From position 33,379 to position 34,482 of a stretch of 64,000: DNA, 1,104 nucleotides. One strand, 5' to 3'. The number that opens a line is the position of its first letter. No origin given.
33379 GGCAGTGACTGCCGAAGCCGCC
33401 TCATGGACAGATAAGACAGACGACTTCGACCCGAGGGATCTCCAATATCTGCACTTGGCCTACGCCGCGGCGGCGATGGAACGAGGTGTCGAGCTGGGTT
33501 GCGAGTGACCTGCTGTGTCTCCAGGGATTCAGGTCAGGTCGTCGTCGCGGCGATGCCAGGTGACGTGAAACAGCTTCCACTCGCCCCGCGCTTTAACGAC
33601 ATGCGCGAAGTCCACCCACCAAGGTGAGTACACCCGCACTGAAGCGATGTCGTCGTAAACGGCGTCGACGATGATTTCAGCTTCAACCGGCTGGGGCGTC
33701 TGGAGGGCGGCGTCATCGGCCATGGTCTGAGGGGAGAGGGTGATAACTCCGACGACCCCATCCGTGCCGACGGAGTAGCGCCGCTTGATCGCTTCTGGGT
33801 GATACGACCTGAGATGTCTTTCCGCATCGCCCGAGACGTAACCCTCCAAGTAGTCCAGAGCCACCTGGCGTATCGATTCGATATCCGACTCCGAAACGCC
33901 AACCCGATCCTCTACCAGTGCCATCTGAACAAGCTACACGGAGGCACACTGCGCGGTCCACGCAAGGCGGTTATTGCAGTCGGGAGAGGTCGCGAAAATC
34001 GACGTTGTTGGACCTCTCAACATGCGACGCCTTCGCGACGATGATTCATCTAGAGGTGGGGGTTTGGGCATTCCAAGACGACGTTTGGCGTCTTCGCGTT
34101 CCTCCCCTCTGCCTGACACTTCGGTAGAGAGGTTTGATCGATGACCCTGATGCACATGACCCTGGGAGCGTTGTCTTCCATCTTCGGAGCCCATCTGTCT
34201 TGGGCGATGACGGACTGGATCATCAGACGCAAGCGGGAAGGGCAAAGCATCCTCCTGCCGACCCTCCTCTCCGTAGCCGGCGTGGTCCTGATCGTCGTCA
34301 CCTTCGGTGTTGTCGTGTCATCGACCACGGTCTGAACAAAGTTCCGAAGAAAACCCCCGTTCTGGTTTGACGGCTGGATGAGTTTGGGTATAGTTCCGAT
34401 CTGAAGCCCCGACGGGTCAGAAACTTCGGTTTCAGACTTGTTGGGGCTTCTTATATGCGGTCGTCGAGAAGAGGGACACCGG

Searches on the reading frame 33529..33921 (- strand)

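Call 12: search_protein_families(library=pfam, proteins=[window:33529-33921:-], max_evalue=0.01)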
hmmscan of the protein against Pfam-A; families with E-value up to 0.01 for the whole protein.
window:33529-33921:- (130 aa): 1 family
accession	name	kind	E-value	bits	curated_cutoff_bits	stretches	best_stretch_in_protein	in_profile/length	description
PF12893.14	Lumazine_bd_2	-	8.3e-09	36.7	22.1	1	13-123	2-116/116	Putative lumazine-binding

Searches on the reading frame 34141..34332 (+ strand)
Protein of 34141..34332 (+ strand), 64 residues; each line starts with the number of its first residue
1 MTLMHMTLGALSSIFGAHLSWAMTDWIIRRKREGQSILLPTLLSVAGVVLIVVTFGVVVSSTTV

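Call 12: search_protein_families(library=pfam, proteins=[window:34141-34332:+], max_evalue=0.01)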
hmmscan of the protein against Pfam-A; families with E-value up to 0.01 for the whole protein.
window:34141-34332:+ (64 aa): 0 families

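Call 60: search_protein_families(library=pfam, proteins=[window:34141-34332:+], max_evalue=0.01)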
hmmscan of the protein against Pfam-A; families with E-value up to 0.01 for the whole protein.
window:34141-34332:+ (64 aa): 0 families
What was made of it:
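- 34141..34335 (+): Upstream 64-aa predicted two-helix membrane protein gene. It ends 31 nt before the -35 box of module A, with no hairpin of its own in between. No Pfam match (calls 12, 60).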
